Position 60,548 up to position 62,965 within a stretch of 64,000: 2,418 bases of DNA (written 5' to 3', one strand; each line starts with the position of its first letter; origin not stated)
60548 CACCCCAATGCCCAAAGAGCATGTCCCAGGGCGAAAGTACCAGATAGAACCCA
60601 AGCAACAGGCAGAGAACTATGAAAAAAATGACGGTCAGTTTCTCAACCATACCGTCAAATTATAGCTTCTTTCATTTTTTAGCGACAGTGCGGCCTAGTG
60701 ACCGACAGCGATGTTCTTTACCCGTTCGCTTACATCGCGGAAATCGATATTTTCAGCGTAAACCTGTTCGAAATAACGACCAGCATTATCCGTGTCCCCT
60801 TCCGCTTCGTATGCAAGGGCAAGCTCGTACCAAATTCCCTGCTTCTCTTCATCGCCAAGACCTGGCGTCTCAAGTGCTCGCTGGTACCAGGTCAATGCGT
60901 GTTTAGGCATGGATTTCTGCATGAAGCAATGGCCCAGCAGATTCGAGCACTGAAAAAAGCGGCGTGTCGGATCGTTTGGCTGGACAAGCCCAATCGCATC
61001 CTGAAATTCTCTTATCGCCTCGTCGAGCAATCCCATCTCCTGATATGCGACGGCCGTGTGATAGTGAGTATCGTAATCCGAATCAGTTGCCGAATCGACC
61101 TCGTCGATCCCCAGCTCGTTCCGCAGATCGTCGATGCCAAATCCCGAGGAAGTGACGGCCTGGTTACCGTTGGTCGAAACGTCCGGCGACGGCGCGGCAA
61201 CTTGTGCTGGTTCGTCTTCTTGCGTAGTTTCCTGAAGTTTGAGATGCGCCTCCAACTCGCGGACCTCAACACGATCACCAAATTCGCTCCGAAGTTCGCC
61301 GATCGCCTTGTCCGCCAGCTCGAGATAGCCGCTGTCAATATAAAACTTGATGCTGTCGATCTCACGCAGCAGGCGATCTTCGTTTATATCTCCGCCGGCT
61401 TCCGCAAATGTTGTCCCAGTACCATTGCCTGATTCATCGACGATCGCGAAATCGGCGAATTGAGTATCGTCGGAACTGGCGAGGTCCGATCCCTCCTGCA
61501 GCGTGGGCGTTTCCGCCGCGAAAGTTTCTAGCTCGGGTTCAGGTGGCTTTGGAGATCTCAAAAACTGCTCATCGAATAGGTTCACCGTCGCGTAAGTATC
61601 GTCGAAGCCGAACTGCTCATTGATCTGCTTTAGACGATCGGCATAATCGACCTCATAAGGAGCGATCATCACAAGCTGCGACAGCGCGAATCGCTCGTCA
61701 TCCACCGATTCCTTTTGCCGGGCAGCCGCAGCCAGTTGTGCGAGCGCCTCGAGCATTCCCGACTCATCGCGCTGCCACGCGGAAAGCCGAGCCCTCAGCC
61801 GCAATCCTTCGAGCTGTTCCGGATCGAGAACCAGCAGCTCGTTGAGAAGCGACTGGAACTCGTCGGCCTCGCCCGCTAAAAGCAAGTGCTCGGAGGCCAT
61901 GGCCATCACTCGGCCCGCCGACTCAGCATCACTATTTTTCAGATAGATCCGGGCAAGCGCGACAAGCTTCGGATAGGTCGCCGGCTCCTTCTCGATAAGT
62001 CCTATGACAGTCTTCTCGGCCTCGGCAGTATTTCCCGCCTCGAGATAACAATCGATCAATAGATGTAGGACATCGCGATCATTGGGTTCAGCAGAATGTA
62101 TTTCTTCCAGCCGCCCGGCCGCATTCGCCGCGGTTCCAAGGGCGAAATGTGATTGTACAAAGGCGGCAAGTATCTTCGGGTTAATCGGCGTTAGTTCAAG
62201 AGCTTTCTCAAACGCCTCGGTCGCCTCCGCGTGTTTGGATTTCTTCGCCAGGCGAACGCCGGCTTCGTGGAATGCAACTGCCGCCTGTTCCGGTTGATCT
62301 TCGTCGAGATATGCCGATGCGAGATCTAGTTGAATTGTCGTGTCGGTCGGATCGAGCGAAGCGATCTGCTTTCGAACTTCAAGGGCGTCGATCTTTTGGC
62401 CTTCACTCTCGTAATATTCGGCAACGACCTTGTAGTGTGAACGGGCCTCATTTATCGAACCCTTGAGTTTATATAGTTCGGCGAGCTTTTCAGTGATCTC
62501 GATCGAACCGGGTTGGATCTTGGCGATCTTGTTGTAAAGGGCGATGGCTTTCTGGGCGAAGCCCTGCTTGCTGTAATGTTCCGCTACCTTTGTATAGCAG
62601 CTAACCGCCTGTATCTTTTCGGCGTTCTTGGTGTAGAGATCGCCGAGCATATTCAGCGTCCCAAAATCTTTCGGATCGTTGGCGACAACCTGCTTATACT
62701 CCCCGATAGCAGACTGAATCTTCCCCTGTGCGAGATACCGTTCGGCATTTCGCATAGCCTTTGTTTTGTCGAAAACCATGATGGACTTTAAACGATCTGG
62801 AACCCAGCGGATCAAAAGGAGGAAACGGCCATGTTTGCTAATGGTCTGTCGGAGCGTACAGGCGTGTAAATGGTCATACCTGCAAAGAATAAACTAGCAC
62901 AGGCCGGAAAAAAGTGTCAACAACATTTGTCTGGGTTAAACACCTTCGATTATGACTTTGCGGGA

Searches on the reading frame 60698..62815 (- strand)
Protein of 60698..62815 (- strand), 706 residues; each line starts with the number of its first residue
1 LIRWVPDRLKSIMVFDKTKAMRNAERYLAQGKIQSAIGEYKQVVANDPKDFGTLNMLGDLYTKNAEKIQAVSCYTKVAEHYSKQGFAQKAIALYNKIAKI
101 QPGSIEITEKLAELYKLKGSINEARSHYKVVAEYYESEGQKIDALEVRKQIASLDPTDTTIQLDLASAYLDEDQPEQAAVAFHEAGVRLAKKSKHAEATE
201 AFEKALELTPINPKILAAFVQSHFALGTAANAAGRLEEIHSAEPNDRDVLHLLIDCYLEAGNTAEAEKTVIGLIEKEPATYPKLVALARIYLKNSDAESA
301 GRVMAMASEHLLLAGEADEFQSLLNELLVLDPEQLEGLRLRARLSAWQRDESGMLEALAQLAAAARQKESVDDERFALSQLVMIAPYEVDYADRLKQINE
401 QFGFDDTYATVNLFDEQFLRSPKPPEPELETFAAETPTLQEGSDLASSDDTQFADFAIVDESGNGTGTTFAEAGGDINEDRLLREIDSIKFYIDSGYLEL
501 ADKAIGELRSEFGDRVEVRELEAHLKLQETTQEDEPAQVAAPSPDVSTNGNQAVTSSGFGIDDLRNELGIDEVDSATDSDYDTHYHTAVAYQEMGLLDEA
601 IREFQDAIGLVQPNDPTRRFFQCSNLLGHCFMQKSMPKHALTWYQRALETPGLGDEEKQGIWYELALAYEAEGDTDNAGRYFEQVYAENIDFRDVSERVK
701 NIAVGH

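Call 14: search_protein_families(library=pfam, proteins=[window:60698-62815:-], max_evalue=0.001)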
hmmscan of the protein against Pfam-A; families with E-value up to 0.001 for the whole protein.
window:60698-62815:- (706 aa): 20 families
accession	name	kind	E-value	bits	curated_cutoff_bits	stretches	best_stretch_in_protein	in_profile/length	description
PF14559.12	TPR_19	-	1.9e-28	99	25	1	224-280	2-58/68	Tetratricopeptide repeat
PF13428.12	TPR_14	-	1.7e-23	81.2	23.5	0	661-689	3-31/44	Tetratricopeptide repeat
PF07719.23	TPR_2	-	3.4e-20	70.9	27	0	181-210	3-32/34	Tetratricopeptide repeat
PF00515.34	TPR_1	-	3.9e-16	58.5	27.8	0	625-649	5-29/34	Tetratricopeptide repeat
PF13431.12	TPR_17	-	1.3e-14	53.6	24.4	0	40-70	2-32/34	Tetratricopeptide repeat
PF13181.12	TPR_8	-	1.1e-12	47.4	25.7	0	661-685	3-27/34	Tetratricopeptide repeat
PF13414.12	TPR_11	-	9e-12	44.9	26.8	1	26-63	3-40/42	TPR repeat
PF13424.12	TPR_12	-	1e-11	45.3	30.1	0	587-649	9-73/77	Tetratricopeptide repeat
PF13174.12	TPR_6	-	1.7e-11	44.4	26.3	0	663-686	4-27/33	Tetratricopeptide repeat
PF13176.12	TPR_7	-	4e-11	42.5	27.9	0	662-692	2-32/36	Tetratricopeptide repeat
PF13432.12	TPR_16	-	2.6e-10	41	32.7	0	24-61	4-41/65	Tetratricopeptide repeat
PF14938.12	SNAP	-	6.2e-09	36.2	25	0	108-155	117-165/282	Soluble NSF attachment protein, SNAP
PF23914.1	TPR_CcmH_CycH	-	1.4e-08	35.2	42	1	193-268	64-142/158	Cytochrome c-type biogenesis protein H TPR domain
PF25064.1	ARM_TT21_5th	-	2e-08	35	27.8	0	28-83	12-66/117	TT21 fifth ARM repeats domain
PF24575.1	TPR_Slam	-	1.3e-07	32.4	35.2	0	53-116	30-92/104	Surface lipoprotein assembly modifier, N-terminal TPR repeats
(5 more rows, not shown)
